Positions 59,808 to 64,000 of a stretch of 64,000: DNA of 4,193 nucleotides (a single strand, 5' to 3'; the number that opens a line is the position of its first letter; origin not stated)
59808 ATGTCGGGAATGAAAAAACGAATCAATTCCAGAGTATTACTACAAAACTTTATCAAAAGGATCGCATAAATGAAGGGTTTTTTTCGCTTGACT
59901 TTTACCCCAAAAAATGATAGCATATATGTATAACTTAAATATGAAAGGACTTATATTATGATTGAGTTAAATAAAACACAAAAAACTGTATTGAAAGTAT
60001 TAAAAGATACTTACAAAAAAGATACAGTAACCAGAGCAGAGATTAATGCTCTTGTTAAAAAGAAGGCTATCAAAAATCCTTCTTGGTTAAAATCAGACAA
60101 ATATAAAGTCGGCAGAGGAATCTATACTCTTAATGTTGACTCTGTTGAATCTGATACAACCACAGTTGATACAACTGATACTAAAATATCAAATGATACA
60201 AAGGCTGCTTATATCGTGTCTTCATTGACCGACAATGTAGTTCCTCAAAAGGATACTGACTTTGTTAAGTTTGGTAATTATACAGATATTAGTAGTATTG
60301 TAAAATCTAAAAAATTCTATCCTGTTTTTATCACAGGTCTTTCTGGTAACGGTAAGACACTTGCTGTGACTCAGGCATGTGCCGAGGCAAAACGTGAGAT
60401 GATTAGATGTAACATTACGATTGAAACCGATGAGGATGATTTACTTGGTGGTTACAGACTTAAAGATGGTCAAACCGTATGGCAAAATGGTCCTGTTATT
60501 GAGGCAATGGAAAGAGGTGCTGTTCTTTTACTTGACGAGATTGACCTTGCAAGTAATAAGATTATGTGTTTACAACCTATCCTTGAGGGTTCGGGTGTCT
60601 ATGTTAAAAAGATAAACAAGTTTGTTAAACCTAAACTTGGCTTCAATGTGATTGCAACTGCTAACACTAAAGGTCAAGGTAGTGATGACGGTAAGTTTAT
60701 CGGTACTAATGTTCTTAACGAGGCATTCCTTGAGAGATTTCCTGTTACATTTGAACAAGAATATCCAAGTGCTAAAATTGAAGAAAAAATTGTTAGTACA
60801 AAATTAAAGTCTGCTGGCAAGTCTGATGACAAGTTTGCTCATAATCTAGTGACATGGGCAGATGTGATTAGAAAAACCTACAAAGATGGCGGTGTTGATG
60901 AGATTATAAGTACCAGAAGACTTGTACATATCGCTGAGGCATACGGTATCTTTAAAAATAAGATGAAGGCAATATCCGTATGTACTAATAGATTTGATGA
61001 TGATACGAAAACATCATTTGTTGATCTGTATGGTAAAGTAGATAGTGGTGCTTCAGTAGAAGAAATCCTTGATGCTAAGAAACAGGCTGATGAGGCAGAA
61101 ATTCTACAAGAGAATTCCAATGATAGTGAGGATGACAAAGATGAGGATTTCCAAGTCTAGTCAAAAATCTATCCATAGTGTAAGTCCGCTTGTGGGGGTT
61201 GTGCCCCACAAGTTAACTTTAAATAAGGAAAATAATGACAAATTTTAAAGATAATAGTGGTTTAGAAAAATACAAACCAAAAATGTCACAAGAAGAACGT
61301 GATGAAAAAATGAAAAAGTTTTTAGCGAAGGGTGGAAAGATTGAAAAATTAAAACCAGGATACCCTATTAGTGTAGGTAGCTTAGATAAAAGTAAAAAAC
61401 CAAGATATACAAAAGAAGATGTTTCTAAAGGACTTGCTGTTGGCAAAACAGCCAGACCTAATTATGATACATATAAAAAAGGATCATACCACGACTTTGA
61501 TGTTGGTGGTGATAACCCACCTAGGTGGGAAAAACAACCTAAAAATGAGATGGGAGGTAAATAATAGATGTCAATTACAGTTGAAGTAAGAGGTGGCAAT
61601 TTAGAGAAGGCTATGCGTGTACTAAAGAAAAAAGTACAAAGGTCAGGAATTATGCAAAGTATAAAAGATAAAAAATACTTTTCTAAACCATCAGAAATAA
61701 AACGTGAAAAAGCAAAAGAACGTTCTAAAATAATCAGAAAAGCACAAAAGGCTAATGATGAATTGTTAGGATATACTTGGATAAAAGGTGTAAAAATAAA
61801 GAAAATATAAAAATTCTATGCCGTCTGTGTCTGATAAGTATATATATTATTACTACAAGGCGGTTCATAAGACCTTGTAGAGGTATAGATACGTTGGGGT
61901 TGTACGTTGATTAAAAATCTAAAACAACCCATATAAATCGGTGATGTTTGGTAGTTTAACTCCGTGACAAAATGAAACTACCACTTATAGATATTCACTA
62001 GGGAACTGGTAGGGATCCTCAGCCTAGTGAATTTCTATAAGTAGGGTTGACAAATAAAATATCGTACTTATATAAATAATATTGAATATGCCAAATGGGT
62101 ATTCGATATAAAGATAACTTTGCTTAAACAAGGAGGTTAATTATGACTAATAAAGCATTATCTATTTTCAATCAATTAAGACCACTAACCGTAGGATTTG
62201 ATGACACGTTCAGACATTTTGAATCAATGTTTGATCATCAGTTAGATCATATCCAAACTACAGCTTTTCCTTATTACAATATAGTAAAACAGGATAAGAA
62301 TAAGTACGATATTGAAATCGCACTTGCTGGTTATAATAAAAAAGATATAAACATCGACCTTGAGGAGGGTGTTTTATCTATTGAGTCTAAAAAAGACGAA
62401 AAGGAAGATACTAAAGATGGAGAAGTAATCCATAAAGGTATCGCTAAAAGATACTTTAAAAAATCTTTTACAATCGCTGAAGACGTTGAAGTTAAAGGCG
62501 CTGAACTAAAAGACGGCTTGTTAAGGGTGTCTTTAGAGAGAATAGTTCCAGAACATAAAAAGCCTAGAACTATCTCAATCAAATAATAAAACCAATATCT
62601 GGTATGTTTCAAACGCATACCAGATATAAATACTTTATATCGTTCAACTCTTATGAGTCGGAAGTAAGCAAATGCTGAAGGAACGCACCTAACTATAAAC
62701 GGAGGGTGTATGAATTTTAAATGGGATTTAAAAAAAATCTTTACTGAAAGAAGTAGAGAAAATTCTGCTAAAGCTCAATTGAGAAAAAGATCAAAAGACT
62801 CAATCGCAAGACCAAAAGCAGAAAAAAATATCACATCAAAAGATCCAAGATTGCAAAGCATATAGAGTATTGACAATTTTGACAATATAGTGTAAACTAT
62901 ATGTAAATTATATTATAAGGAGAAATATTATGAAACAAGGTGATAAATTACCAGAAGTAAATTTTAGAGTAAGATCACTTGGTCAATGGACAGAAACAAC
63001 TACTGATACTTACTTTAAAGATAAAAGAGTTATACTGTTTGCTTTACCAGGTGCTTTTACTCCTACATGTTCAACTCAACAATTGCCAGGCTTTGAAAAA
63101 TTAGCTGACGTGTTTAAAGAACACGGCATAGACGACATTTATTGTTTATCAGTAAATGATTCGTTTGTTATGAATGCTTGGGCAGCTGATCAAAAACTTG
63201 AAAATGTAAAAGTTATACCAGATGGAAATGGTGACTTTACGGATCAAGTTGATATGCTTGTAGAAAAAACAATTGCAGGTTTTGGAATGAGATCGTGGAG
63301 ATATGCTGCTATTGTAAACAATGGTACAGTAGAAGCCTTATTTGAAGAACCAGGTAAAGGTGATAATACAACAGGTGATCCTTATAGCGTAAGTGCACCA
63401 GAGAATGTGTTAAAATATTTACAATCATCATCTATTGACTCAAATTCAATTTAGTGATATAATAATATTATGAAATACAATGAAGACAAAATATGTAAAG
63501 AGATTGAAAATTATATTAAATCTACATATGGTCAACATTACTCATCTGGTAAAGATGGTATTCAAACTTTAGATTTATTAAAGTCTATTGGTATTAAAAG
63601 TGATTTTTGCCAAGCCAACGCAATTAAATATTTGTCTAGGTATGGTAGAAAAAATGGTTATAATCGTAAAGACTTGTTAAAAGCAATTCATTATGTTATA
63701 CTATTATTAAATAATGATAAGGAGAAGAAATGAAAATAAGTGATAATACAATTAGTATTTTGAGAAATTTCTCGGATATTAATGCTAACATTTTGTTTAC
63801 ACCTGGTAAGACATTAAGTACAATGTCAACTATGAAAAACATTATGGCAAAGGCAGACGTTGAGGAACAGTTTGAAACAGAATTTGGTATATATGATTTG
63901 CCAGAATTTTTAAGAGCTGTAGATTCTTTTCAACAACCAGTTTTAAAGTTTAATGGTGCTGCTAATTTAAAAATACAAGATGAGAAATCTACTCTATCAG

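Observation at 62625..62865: Phage-encoded glutamine riboswitch controlling an unannotated 51-aa basic peptide under a late promoter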

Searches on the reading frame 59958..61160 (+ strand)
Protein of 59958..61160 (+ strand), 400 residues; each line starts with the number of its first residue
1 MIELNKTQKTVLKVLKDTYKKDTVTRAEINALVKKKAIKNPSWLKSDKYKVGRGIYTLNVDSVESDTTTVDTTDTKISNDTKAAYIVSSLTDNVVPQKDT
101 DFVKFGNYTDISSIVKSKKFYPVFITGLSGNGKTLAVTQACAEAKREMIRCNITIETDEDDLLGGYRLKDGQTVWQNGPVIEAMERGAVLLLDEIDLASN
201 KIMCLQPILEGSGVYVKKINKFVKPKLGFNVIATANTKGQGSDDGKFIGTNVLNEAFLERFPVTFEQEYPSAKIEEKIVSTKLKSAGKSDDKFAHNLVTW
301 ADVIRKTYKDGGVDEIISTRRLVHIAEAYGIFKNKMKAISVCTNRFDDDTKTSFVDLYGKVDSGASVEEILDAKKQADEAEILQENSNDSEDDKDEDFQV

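Call 5: search_protein_families(library=pfam, proteins=[window:59958-61160:+], max_evalue=0.1)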
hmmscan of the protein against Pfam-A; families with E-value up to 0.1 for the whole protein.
window:59958-61160:+ (400 aa): 5 families
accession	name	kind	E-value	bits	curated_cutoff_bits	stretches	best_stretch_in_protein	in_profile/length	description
PF07728.20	AAA_5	-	1.5e-17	64.4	22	1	122-260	1-138/139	AAA domain (dynein-related subfamily)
PF08406.16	CbbQ_C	-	1.2e-05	25.9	20.6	1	285-342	7-63/85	CbbQ/NirQ/NorQ C-terminal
PF07726.17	AAA_3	-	0.00016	22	27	1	123-261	2-129/131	ATPase family associated with various cellular activities (AAA)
PF00004.35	AAA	-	0.00083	20.3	21.2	1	124-201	2-72/131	ATPase family associated with various cellular activities (AAA)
PF07724.20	AAA_2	-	0.067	13.7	27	0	126-219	9-109/166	AAA domain (Cdc48 subfamily)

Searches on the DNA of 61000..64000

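Call 99: search_rna_families(source=window, start=61000, end=64000, threshold=evalue, max_evalue=1)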
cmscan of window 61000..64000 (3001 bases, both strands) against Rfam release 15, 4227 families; matches with E-value up to 1: 4.
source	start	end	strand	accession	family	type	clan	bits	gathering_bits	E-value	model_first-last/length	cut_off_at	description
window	62639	62689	+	RF01739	Glutamine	Cis-reg; riboswitch;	-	67.3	35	4.3e-14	1-53/53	no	Glutamine riboswitch aptamer (glnA leader)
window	61302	61370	+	RF01585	snoR07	Gene; snRNA; snoRNA; CD-box;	-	27.2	44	0.21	1-88/88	no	small nucleolar RNA snoR07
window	62589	62679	+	RF02036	IMES-3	Gene;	-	22.8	55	0.19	1-149/149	no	IMES-3 RNA motif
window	61122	61173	+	RF00323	snoR79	Gene; snRNA; snoRNA; CD-box;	-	21.6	80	0.41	1-65/65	no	Small nucleolar RNA R79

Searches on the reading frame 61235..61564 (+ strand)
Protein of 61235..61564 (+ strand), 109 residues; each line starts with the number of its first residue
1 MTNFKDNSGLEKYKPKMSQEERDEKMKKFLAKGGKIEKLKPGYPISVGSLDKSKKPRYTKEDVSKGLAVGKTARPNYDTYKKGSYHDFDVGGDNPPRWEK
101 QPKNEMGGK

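Call 5: search_protein_families(library=pfam, proteins=[window:61235-61564:+], max_evalue=0.1)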
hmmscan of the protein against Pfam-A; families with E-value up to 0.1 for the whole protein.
window:61235-61564:+ (109 aa): 1 family
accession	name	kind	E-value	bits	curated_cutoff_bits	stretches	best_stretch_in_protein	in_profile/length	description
PF20661.2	SutA-RBD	-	0.00066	19.4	29.3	1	23-42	11-30/35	SutA RNAP-binding domain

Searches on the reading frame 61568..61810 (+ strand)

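Call 5: search_protein_families(library=pfam, proteins=[window:61568-61810:+], max_evalue=0.1)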
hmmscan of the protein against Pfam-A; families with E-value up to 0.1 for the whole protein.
window:61568-61810:+ (80 aa): 2 families
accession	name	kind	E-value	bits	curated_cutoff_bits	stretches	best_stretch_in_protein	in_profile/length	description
PF01165.25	Ribosomal_S21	-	3.7e-15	55.8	27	1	4-54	1-52/55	Ribosomal protein S21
PF00472.26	RF-1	-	0.06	13.7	35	1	11-62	57-107/116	RF-1 domain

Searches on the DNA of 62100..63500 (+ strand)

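Call 4: search_dna_similar(query=window:62100-63500:+, collection=phages, mode=near, max_rows=30)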
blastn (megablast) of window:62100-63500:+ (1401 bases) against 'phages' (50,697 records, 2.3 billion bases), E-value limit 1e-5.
No match.

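Call 8: search_dna_similar(query=window:62600-62900:+, collection=phages, mode=distant, max_rows=40, max_evalue=0.01)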
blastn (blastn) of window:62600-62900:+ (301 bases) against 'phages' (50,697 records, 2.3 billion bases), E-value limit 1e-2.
Records with a match: 1; places in all: 1; records where one place covers at least 80% of the query: 0.
Best place of each record, by identity: 60-80% 1.
By first word of the organism name: Pelagibacter 1.
By host as written in the record: Candidatus Pelagibacter ubique HTCC1062 1.
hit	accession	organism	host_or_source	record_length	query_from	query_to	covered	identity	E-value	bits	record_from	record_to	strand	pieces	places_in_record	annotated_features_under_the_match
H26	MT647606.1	Pelagibacter phage Mosig EXVC030M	Candidatus Pelagibacter ubique HTCC1062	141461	6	233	76%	66.9%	3e-8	65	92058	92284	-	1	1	hypothetical protein (x2)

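Call 9: get_annotated_region(hit=H26, flank=2500)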
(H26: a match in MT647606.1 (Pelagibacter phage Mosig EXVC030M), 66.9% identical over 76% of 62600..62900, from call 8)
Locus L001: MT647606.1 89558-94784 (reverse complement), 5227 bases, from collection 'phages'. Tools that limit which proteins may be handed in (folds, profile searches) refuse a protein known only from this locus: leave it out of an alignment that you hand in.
description: Pelagibacter phage Mosig EXVC030M, complete genome.
organism: Pelagibacter phage Mosig EXVC030M (NCBI taxid 2759214)
taxonomy: Viruses; Duplodnaviria; Heunggongvirae; Uroviricota; Caudoviricetes; Kyanoviridae
host: Candidatus Pelagibacter ubique HTCC1062; source: oxygen minimum zone; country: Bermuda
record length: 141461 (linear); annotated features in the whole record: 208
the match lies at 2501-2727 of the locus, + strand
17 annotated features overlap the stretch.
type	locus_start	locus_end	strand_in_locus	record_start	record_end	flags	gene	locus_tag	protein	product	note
CDS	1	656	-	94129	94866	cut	-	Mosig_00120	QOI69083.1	putative UDP-2,3-diacylglucosamine hydrolase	-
CDS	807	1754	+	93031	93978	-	-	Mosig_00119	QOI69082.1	putative phosphate ABC transporter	-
CDS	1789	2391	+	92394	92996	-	-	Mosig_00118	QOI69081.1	putative Asp_Arg_Hydrox domain-containing protein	putative Asp_Arg_Hydrox domain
CDS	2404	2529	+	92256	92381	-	-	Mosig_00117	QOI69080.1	hypothetical protein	-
CDS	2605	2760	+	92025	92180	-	-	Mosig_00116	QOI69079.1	hypothetical protein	-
misc_feature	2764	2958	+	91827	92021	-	-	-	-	-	similar to hypothetical protein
tRNA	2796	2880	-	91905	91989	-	-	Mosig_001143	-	tRNA-Leu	tRNA-Leu(taa)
tRNA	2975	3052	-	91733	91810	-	-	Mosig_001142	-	tRNA-Arg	tRNA-Arg(tct)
tRNA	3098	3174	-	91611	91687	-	-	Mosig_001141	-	tRNA-Pro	tRNA-Pro(tgg)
CDS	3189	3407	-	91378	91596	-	-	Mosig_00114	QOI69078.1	hypothetical protein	-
CDS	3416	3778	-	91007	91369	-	-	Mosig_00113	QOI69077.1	hypothetical protein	-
CDS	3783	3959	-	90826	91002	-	-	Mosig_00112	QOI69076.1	hypothetical protein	-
CDS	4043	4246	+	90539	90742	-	-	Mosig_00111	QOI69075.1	hypothetical protein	-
CDS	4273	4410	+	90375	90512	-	-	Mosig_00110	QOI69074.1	hypothetical protein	-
CDS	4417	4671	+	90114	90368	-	-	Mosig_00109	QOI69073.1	hypothetical protein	-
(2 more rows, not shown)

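Call 12: search_rna_families(sources=[L001], threshold=gathering, show_alignments=3)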
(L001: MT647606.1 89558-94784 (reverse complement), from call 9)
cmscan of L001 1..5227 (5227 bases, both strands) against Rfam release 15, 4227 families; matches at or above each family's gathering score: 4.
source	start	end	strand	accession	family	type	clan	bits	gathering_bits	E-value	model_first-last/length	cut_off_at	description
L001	3101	3174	-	RF00005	tRNA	Gene; tRNA;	CL00001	69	29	4.9e-14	1-71/71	no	tRNA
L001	2978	3052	-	RF00005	tRNA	Gene; tRNA;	CL00001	66.9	29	1.8e-13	1-71/71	no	tRNA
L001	2799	2880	-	RF00005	tRNA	Gene; tRNA;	CL00001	62.3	29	3.4e-12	1-71/71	no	tRNA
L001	2535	2588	+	RF01739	Glutamine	Cis-reg; riboswitch;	-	50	35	4.5e-09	1-53/53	no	Glutamine riboswitch aptamer (glnA leader)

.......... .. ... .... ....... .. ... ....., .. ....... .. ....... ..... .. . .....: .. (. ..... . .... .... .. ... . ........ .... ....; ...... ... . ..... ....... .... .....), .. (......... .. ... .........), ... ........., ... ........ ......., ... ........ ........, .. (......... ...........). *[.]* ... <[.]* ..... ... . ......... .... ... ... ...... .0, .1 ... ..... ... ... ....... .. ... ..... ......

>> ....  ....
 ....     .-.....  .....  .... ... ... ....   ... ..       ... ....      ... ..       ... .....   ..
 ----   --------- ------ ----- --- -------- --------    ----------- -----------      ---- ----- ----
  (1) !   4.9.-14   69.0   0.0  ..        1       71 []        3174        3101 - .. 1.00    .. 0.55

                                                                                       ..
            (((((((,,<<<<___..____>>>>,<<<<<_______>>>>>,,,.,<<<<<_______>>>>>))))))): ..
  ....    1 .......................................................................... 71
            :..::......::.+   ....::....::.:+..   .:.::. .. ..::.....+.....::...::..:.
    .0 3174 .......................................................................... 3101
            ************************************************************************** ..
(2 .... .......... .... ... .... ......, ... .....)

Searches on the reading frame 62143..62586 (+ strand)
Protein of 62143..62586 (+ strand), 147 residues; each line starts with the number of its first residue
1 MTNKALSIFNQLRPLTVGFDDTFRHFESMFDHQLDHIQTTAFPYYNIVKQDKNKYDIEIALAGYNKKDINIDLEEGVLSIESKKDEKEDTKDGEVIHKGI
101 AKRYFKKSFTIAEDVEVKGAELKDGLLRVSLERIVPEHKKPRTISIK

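Call 5: search_protein_families(library=pfam, proteins=[window:62143-62586:+], max_evalue=0.1)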
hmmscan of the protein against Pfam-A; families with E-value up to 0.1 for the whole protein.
window:62143-62586:+ (147 aa): 3 families
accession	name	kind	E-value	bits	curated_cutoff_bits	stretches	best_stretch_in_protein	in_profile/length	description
PF00011.27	HSP20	-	4e-17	62.6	20.8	1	48-147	2-102/102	Hsp20/alpha crystallin family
PF17886.7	ArsA_HSP20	-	0.036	14.1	22.5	0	53-83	2-32/63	HSP20-like domain found in ArsA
PF06431.17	Polyoma_lg_T_C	-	0.055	12.8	22.4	1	48-94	332-379/417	Polyomavirus large T antigen C-terminus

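Call 7: search_dna_similar(query=window:62143-62586:+, collection=phages, mode=protein, max_rows=25)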
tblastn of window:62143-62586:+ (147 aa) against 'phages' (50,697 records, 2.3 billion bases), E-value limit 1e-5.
Records with a match: 495; places in all: 501; records where one place covers at least 80% of the query: 489.
Best place of each record, by identity: 60-80% 3; <60% 492.
By first word of the organism name: Synechococcus 373; Cyanophage 66; Prochlorococcus 24; Marine 8; Pelagibacter 6; Methylophilales 4; Vibrio 3; Salmonella 3; Campylobacter 2; Agrobacterium 2; and 4 more.
By host as written in the record: - 179; Synechococcus 107; Synechococcus sp. 38; Synechococcus sp. WH7803 27; Synechococcus sp. WH8102 20; Synechococcus sp. MW02 18; Synechococcus sp. WH 7803 15; Parasynechococcus marenigrum WH 8102 7; and 37 more.
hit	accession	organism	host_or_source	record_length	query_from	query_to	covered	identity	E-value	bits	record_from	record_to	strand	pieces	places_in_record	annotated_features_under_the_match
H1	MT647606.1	Pelagibacter phage Mosig EXVC030M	Candidatus Pelagibacter ubique HTCC1062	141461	1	147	100%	67.1%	7e-56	192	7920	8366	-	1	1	putative small heat shock protein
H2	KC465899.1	Pelagibacter phage HTVC008M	Candidatus Pelagibacter ubique HTCC1062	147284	1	147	100%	62.4%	2e-47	168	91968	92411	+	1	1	heat shock protein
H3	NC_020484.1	Pelagibacter phage HTVC008M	Candidatus Pelagibacter ubique HTCC1062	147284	1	147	100%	62.4%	2e-47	168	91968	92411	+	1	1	Hsp20 heat shock protein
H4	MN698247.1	Pelagibacter phage HTVC115P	Candidatus Pelagibacter sp. HTCC7211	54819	1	147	100%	41.5%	3e-27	111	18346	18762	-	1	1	Hsp20 family protein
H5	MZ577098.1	Methylophilales phage Melnitz-3 EXVC039M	Methylophilales_sp._H5P1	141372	1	137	93%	42.3%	3e-24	102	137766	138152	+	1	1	Hsp20/alpha crystallin family protein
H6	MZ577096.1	Methylophilales phage Melnitz-2 EXVC040M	Methylophilales_sp._H5P1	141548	1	137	93%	42.3%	3e-24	102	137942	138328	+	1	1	Hsp20/alpha crystallin family protein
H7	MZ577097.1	Methylophilales phage Melnitz EXVC044M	Methylophilales_sp._H5P1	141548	1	137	93%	42.3%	3e-24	102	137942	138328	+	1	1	Hsp20/alpha crystallin family protein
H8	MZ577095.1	Methylophilales phage Melnitz-1 EXVC043M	Methylophilales_sp._H5P1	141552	1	137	93%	42.3%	3e-24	102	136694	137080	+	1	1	Small heat shock protein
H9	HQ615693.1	Synechococcus phage S-CRM01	Synechococcus sp. LC16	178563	1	147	100%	39.5%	3e-21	94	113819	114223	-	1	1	small heat shock protein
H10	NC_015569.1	Synechococcus phage S-CRM01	Synechococcus sp. LC16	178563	1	147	100%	39.5%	3e-21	94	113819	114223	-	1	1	Hsp20 heat shock protein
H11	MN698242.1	Pelagibacter phage HTVC103P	Candidatus Pelagibacter sp. HTCC7211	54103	1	138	94%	41.3%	1e-21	95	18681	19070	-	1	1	Hsp20 family protein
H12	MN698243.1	Pelagibacter phage HTVC104P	Candidatus Pelagibacter sp. HTCC7211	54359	1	138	94%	41.3%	1e-21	95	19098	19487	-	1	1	Hsp20 family protein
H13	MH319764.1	Marine virus AG-345-P14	single cell amplified by WGA-X; seawater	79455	1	146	99%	38.4%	1e-21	95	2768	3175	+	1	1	record has no annotation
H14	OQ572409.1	Pseudomonas phage Y7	Pseudomonas aeruginosa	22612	5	146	97%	39.3%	1e-21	95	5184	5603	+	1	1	record has no annotation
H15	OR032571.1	Synechococcus phage DSL-LC02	Synechococcus sp.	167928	8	146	95%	38.1%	8e-19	87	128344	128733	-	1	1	heat-shock protein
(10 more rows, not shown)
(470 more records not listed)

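Call 77: get_annotated_region(hit=H7, flank=300)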
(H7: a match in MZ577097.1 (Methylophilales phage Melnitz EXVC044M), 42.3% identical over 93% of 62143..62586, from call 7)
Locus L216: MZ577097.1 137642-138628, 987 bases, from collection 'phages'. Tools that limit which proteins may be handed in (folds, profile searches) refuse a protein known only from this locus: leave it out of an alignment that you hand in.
description: Methylophilales phage Melnitz EXVC044M, complete genome.
organism: Methylophilales phage Melnitz EXVC044M (NCBI taxid 2832338)
taxonomy: Viruses; Duplodnaviria; Heunggongvirae; Uroviricota; Caudoviricetes; Kyanoviridae
host: Methylophilales_sp._H5P1; source: -; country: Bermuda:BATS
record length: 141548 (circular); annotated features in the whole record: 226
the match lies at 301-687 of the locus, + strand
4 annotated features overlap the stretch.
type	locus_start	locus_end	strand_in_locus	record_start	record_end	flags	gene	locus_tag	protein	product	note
CDS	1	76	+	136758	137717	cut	-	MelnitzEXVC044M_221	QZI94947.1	hypothetical protein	LGT_TIGR03299 phage/plasmid like protein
CDS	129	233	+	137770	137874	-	-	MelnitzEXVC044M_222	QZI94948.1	hypothetical protein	-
CDS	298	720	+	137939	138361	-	-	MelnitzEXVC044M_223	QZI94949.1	Hsp20/alpha crystallin family protein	-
CDS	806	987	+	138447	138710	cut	-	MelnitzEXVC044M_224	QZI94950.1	hypothetical protein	-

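Call 78: get_annotated_region(hit=H2, flank=2500)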
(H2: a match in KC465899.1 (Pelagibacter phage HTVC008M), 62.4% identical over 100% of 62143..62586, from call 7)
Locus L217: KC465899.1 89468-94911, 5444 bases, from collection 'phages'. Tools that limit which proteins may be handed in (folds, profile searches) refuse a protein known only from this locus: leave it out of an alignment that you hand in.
description: Pelagibacter phage HTVC008M, complete genome.
organism: Pelagibacter phage HTVC008M (NCBI taxid 1283076)
taxonomy: Viruses; Duplodnaviria; Heunggongvirae; Uroviricota; Caudoviricetes; Kyanoviridae
host: Candidatus Pelagibacter ubique HTCC1062; source: -; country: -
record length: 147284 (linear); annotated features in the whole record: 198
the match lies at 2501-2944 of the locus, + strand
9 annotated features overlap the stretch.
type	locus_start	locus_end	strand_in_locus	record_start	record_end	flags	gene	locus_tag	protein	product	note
CDS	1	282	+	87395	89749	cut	-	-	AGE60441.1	peptidase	-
CDS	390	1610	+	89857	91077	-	-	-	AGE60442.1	cobalt chelatase subunit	CobS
CDS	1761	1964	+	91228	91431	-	-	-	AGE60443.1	30S ribosomal protein S21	-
CDS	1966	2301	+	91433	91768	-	-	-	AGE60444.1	hypothetical protein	-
CDS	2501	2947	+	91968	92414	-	-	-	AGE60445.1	heat shock protein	-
CDS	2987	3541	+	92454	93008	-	-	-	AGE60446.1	putative 2OG-Fe(II) oxygenase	-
CDS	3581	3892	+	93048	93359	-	-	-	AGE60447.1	hypothetical protein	-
CDS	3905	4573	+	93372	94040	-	-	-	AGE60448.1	sliding clamp DNA polymerase accessory protein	-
CDS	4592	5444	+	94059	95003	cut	-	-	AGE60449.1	sliding clamp loader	-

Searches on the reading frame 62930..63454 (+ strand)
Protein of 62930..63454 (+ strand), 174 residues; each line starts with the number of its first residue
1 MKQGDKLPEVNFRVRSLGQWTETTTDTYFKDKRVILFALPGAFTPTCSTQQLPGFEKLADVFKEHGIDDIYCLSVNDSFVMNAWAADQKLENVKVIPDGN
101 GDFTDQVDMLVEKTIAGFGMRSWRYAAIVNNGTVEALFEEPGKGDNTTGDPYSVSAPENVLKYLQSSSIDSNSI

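Call 5: search_protein_families(library=pfam, proteins=[window:62930-63454:+], max_evalue=0.1)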
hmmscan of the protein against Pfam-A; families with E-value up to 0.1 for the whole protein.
window:62930-63454:+ (174 aa): 2 families
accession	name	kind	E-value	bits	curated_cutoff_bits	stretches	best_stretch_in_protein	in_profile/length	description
PF08534.16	Redoxin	-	2.8e-27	95.8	26.6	1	2-144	1-139/148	Redoxin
PF00578.27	AhpC-TSA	-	6.1e-13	49.2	26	1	4-134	2-121/124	AhpC/TSA family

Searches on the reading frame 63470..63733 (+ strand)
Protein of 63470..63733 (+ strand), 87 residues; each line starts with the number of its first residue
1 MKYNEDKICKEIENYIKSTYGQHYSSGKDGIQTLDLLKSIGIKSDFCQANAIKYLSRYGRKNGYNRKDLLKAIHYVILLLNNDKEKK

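Call 5: search_protein_families(library=pfam, proteins=[window:63470-63733:+], max_evalue=0.1)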
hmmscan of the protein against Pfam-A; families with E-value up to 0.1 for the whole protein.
window:63470-63733:+ (87 aa): 2 families
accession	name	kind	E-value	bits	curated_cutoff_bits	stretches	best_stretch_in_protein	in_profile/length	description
PF11753.13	DUF3310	-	2e-11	44.2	24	1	21-76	4-59/60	Protein of unknwon function (DUF3310)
PF03097.24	BRO1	-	0.013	14.9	35.1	1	8-58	14-66/385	BRO1-like domain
